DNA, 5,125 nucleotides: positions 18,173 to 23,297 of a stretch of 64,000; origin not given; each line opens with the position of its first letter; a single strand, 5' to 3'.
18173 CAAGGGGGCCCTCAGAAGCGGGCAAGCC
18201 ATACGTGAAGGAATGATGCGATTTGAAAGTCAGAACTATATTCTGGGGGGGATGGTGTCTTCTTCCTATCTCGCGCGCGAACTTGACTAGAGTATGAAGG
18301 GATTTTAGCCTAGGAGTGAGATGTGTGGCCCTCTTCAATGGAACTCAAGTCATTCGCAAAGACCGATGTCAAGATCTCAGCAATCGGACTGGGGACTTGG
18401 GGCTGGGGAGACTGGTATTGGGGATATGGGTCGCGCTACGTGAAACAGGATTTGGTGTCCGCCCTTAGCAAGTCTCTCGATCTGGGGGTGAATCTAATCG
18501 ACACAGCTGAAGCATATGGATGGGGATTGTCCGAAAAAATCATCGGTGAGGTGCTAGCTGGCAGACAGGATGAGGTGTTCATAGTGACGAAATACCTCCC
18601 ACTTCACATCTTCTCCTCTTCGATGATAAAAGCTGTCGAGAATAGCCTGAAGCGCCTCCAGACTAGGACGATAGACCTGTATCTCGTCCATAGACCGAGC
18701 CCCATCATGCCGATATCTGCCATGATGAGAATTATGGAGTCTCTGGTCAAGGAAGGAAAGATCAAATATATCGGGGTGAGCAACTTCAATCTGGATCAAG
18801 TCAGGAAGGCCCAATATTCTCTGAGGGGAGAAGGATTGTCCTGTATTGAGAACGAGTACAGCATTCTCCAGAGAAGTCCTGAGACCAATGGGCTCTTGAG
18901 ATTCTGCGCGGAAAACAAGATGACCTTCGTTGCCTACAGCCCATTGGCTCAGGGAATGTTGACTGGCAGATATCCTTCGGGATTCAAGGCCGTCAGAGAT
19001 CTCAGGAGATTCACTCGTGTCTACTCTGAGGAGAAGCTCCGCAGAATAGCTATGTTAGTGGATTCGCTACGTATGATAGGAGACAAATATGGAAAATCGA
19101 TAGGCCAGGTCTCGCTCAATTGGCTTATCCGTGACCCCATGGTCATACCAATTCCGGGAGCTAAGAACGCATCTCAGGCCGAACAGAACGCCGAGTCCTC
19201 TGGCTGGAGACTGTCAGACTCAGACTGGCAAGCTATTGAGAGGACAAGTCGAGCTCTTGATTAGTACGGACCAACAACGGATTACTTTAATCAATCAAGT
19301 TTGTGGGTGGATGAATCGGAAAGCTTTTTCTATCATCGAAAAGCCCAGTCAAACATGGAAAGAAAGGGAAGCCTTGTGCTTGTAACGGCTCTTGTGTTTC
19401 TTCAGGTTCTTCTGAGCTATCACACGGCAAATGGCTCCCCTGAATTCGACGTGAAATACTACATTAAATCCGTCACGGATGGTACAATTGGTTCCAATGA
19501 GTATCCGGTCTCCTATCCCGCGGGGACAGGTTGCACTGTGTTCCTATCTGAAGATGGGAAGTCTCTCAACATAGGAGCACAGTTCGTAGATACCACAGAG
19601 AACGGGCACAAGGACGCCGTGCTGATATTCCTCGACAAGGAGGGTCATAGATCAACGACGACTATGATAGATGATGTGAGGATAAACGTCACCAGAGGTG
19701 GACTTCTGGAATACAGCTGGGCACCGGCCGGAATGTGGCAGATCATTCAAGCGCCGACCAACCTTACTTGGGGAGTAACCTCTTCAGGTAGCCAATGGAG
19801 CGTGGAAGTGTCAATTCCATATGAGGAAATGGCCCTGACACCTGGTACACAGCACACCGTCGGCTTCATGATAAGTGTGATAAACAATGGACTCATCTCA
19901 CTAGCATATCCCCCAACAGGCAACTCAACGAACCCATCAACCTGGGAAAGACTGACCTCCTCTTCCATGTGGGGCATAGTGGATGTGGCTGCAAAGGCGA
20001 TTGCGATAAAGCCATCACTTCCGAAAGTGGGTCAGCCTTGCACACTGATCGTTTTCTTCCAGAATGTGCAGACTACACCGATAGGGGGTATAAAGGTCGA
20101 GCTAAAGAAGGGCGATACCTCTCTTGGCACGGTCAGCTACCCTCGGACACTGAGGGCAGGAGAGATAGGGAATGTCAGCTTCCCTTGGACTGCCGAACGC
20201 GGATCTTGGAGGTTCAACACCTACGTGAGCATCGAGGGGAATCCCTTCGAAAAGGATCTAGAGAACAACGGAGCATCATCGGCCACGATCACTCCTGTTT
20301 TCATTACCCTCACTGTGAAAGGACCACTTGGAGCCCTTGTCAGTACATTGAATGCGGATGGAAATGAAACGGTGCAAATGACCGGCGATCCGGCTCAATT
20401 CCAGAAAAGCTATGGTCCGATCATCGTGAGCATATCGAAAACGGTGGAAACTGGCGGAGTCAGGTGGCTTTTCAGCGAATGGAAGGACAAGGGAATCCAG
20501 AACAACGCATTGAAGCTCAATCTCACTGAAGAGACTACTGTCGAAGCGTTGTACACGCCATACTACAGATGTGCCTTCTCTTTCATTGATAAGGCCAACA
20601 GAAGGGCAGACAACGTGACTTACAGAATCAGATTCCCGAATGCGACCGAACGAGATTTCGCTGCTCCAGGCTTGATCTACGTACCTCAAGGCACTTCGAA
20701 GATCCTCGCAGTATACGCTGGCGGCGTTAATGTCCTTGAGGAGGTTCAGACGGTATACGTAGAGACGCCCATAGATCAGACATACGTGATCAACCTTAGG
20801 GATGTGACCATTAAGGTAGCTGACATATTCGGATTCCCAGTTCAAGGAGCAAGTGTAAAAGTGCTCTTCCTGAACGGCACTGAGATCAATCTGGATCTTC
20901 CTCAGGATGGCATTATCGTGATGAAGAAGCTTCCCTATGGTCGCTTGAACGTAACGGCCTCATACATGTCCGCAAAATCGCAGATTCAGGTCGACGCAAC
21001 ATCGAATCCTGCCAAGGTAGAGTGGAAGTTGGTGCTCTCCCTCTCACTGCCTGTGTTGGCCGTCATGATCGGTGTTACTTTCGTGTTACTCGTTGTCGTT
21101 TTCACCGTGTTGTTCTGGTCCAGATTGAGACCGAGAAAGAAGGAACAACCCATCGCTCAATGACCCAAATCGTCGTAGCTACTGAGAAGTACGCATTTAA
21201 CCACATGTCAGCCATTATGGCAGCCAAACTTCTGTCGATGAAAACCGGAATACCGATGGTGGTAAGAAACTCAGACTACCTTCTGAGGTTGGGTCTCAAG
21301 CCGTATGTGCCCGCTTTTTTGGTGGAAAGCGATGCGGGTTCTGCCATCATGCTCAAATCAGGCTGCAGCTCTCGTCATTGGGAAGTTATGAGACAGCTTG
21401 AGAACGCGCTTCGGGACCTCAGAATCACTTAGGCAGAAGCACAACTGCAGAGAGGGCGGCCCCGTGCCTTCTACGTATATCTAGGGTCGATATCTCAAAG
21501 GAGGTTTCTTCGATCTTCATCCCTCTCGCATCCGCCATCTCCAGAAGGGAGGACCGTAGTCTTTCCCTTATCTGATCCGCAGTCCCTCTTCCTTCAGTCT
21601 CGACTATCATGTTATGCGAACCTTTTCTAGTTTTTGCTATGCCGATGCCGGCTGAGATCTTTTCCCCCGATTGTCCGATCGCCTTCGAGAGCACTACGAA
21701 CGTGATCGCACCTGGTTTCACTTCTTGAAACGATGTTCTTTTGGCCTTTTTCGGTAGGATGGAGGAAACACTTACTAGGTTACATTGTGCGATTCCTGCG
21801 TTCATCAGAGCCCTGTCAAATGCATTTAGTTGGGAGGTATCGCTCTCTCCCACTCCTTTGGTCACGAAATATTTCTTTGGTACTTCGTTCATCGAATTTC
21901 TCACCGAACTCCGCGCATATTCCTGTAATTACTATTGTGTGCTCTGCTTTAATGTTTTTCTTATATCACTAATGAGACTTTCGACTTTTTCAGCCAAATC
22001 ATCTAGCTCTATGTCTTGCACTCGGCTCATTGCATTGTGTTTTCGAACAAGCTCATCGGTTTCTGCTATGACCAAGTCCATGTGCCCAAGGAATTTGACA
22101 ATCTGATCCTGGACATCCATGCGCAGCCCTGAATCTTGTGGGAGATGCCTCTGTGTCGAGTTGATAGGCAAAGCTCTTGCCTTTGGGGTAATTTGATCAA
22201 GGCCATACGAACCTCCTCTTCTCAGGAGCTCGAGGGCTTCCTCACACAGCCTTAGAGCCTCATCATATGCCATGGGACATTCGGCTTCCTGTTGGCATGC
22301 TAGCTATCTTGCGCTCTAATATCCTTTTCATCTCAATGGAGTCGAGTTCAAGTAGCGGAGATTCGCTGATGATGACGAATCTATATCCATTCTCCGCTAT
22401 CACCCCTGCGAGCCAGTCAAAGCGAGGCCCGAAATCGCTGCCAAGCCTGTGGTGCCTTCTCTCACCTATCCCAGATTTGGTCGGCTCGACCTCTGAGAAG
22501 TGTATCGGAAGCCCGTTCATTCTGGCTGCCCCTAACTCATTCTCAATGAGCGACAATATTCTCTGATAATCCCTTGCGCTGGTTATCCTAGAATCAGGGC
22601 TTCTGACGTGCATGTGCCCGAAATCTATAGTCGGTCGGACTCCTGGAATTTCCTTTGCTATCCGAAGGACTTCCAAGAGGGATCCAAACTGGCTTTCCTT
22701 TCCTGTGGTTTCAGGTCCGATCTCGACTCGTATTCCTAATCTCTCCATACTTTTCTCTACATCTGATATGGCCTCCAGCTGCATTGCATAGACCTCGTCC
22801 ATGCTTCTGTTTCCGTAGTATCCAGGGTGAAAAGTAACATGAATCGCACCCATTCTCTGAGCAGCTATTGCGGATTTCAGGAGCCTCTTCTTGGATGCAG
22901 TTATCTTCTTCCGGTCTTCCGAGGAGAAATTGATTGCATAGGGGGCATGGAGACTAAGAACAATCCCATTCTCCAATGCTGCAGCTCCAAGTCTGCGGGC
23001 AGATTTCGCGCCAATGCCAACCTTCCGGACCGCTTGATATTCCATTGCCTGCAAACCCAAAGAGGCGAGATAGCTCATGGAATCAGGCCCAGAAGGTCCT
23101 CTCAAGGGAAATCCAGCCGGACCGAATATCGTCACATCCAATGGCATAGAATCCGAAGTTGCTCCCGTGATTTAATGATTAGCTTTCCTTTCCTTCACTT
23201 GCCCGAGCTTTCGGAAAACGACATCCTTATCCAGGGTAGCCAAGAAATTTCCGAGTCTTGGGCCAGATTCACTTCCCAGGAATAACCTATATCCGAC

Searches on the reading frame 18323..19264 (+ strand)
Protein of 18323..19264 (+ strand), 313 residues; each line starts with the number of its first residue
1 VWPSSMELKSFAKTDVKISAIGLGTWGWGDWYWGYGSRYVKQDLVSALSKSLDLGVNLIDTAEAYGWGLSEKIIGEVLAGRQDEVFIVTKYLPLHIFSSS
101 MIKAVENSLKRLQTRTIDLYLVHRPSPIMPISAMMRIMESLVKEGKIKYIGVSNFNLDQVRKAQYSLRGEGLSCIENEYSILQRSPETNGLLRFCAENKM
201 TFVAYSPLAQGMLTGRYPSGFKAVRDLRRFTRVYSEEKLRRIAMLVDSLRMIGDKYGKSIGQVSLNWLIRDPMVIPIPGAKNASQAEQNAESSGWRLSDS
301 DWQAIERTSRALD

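Call 16: search_protein_families(library=pfam, proteins=[window:18323-19264:+])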
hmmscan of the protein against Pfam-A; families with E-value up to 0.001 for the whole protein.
window:18323-19264:+ (313 aa): 1 family
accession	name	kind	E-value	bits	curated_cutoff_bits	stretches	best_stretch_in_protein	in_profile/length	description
PF00248.27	Aldo_ket_red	-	6.5e-69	232.6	24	1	21-307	2-288/291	Aldo/keto reductase family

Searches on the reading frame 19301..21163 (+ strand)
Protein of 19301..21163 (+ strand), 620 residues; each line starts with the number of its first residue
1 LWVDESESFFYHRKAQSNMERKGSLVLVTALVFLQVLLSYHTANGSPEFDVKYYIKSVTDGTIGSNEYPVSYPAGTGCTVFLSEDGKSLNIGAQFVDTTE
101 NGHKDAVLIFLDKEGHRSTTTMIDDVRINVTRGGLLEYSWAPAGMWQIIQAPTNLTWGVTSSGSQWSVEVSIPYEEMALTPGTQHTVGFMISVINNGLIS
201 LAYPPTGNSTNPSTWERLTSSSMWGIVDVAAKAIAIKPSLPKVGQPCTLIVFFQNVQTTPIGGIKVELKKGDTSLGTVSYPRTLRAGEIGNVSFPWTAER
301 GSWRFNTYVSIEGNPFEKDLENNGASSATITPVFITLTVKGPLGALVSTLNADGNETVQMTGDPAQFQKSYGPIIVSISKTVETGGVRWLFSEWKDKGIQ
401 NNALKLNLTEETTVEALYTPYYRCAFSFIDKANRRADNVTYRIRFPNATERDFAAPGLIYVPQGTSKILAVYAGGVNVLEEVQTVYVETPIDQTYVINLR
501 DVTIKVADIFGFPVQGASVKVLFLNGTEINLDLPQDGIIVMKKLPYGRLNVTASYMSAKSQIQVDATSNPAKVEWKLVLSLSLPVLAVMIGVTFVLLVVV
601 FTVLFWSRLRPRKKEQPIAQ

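Call 13: find_encoding_contigs(protein=window:19301-21163:+, flank=10000, max_places=2)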
Protein window:19301-21163:+ (620 aa): no gene with exactly this product is on record in the collection.

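Call 16: search_protein_families(library=pfam, proteins=[window:19301-21163:+])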
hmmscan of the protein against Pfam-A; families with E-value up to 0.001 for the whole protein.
window:19301-21163:+ (620 aa): 0 families

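Call 65: search_protein_families(library=pfam, proteins=[window:19301-21163:+], max_evalue=0.01)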
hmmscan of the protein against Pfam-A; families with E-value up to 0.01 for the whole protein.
window:19301-21163:+ (620 aa): 1 family
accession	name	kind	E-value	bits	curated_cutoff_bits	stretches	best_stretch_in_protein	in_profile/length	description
PF16640.11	Big_3_5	-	0.0013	19.7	35.5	0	237-298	4-57/88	Bacterial Ig-like domain (group 3)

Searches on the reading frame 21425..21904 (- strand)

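Call 18: search_protein_families(library=pfam, proteins=[window:21425-21904:-])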
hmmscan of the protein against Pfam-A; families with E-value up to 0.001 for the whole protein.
window:21425-21904:- (159 aa): 1 family
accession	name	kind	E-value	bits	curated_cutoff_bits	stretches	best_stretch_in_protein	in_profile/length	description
PF01862.21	PvlArgDC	-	2.9e-37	128.5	22.7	1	8-156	1-160/161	Pyruvoyl-dependent arginine decarboxylase (PvlArgDC)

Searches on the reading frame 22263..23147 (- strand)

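Call 18: search_protein_families(library=pfam, proteins=[window:22263-23147:-])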
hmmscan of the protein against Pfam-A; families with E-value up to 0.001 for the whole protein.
window:22263-23147:- (294 aa): 1 family
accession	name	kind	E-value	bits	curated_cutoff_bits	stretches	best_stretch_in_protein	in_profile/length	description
PF01261.30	AP_endonuc_2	-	2.5e-27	96.6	31.1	1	26-264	3-230/249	Xylose isomerase-like TIM barrel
